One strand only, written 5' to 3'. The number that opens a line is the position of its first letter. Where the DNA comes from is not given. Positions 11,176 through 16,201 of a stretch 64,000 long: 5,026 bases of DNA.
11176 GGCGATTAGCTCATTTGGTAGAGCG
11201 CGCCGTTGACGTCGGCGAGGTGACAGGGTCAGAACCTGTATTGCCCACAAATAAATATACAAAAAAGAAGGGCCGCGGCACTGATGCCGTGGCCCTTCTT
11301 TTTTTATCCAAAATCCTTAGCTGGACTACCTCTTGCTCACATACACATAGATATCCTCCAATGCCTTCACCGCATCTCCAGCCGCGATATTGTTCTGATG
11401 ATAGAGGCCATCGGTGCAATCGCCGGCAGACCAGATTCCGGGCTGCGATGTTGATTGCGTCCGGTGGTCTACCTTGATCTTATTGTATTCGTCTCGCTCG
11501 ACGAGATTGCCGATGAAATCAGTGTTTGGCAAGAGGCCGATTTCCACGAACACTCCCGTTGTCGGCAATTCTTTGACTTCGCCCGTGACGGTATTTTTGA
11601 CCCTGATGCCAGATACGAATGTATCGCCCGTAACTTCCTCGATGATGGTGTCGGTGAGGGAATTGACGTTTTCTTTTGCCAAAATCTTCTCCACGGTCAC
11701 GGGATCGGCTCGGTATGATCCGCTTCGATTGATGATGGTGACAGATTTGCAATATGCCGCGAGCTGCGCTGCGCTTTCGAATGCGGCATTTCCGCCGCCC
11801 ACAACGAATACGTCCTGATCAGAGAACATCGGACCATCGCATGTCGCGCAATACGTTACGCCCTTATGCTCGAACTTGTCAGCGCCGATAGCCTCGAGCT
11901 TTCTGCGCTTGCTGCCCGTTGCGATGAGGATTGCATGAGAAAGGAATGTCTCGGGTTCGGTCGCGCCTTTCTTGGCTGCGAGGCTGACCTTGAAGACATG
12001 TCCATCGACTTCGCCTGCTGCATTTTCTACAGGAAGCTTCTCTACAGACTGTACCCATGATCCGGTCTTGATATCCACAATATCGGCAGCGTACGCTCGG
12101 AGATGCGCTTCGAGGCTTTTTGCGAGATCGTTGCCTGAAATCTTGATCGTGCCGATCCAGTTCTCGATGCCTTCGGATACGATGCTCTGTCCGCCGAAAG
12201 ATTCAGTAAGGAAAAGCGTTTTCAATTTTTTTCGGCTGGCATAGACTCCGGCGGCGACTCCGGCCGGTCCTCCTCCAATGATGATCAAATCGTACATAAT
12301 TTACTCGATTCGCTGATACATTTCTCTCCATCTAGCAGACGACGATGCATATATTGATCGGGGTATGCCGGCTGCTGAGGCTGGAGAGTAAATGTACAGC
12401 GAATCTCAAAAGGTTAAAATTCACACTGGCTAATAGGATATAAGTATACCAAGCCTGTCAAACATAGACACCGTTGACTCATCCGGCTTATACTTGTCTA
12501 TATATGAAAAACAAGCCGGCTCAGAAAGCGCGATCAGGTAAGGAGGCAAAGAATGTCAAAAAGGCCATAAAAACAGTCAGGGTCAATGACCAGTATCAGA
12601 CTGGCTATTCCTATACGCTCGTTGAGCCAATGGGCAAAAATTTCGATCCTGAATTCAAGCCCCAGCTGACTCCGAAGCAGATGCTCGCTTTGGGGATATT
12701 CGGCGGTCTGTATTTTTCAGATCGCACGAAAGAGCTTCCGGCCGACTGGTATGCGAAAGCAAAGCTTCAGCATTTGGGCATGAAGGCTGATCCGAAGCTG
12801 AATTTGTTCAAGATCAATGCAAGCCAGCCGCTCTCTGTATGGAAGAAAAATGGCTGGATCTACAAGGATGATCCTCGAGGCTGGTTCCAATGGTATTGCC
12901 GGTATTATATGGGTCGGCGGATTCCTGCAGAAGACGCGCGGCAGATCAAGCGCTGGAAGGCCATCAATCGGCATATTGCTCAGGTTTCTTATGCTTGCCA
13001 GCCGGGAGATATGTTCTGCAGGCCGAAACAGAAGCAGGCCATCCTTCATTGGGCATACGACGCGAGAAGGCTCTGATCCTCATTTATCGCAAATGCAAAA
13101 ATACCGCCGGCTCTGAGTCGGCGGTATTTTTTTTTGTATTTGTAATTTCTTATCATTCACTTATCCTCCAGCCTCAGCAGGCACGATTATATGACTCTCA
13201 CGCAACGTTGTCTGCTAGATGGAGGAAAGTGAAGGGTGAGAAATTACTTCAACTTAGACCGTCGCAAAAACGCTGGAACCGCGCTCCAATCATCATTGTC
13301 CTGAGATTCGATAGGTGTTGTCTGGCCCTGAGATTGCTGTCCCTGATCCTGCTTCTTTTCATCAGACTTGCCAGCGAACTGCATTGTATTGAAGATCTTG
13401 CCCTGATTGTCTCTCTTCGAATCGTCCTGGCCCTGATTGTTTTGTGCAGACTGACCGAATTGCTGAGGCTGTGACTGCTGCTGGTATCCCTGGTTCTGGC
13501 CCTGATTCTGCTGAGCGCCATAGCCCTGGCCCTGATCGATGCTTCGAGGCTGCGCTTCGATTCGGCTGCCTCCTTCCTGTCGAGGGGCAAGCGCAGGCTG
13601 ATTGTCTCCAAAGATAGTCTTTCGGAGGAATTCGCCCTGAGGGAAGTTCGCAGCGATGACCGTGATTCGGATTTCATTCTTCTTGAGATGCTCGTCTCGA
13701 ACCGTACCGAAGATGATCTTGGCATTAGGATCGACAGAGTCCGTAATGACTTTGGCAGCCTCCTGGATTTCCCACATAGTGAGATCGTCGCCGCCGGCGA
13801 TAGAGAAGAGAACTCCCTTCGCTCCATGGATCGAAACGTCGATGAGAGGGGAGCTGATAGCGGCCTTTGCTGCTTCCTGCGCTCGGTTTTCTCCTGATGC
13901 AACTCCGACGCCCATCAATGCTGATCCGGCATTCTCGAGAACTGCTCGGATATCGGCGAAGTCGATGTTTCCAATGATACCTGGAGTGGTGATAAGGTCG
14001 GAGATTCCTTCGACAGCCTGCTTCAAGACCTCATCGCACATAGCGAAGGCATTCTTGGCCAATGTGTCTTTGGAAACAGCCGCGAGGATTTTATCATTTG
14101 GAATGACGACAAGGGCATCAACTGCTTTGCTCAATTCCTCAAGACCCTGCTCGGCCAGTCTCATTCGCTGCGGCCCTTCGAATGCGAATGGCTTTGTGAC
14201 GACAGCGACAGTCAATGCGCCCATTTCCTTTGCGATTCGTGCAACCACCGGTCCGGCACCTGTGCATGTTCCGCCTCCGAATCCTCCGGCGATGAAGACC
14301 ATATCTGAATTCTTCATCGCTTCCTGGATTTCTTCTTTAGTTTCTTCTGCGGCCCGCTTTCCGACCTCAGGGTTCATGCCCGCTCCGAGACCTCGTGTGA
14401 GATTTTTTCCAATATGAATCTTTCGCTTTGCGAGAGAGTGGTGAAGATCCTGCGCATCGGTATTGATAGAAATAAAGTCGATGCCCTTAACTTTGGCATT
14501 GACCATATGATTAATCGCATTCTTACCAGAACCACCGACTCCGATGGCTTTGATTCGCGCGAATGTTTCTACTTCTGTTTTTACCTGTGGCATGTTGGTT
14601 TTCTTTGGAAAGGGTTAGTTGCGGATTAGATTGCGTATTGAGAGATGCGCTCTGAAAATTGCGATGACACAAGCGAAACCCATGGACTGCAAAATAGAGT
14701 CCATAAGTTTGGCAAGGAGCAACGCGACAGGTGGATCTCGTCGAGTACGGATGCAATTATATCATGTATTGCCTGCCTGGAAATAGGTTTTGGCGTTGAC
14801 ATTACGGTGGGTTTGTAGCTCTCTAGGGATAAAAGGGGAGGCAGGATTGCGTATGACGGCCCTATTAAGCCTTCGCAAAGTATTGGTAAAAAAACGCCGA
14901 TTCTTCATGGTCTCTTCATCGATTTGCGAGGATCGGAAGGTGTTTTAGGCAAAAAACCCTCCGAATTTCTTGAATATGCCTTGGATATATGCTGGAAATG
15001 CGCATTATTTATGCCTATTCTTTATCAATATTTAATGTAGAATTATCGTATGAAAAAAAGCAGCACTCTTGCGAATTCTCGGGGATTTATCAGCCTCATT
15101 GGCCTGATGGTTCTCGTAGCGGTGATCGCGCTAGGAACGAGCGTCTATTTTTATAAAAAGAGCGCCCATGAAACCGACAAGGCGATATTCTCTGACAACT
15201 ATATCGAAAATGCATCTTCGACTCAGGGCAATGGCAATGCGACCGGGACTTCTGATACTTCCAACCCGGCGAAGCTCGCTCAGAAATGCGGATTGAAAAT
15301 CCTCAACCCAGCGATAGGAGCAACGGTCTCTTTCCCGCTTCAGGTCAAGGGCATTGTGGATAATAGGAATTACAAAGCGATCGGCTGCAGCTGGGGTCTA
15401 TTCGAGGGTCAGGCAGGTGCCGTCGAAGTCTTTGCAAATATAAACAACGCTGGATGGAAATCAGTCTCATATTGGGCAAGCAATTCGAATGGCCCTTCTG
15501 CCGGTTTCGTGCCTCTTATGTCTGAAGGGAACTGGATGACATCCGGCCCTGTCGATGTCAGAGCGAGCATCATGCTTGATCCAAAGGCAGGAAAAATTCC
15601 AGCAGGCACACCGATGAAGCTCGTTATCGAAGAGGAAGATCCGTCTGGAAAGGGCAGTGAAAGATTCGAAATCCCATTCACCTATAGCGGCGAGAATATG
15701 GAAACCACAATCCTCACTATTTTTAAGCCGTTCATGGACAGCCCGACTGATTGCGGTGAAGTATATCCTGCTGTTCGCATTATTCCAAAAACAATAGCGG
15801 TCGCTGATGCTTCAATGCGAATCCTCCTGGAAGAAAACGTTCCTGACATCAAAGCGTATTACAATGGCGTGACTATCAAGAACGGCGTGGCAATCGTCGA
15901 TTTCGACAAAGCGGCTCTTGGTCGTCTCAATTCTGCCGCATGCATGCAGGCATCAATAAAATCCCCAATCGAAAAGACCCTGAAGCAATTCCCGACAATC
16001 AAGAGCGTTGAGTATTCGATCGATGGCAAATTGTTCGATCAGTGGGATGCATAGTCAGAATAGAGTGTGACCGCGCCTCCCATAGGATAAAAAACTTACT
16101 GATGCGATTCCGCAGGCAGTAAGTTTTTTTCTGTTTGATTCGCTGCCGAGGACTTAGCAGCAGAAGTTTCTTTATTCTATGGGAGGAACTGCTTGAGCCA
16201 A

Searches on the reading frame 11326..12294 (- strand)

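Call 8: search_protein_families(library=pfam, proteins=[window:11326-12294:-], max_evalue=0.00001)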
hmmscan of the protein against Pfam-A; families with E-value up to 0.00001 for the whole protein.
window:11326-12294:- (322 aa): 6 families
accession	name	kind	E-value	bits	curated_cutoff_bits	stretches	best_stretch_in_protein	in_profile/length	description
PF07992.20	Pyr_redox_2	-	4.2e-40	138.4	26.1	1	1-302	1-285/291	Pyridine nucleotide-disulphide oxidoreductase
PF13738.12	Pyr_redox_3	-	4.6e-21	75.8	30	1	112-291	118-305/305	Pyridine nucleotide-disulphide oxidoreductase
PF00070.33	Pyr_redox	-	2.5e-09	38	22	1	162-233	2-80/82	Pyridine nucleotide-disulphide oxidoreductase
PF12831.13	FAD_oxidored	-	5e-07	29.8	27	0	2-59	1-58/416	FAD dependent oxidoreductase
PF01134.28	GIDA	-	5.1e-07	29.5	22.1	0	2-33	1-32/391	Glucose inhibited division protein A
PF00890.30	FAD_binding_2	-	5.2e-07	29.6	20.4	0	2-48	1-49/414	FAD binding domain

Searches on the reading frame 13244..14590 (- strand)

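Call 7: search_protein_families(library=pfam, proteins=[window:13244-14590:-], max_evalue=0.00001)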
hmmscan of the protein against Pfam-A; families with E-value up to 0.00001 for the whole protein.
window:13244-14590:- (448 aa): 2 families
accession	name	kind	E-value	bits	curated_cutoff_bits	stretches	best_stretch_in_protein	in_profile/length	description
PF00091.31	Tubulin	-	1.7e-47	162.6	33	1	12-171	1-188/190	Tubulin/FtsZ family, GTPase domain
PF12327.13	FtsZ_C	-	7.7e-32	109.9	27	1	222-316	1-94/95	FtsZ family, C-terminal domain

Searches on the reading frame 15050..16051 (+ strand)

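Call 8: search_protein_families(library=pfam, proteins=[window:15050-16051:+], max_evalue=0.00001)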
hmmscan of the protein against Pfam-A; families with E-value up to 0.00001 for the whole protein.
window:15050-16051:+ (334 aa): 1 family
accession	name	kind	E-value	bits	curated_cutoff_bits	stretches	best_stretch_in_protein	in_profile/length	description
PF10646.14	Germane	-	6.6e-06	27.1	23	0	272-327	59-114/117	Sporulation and spore germination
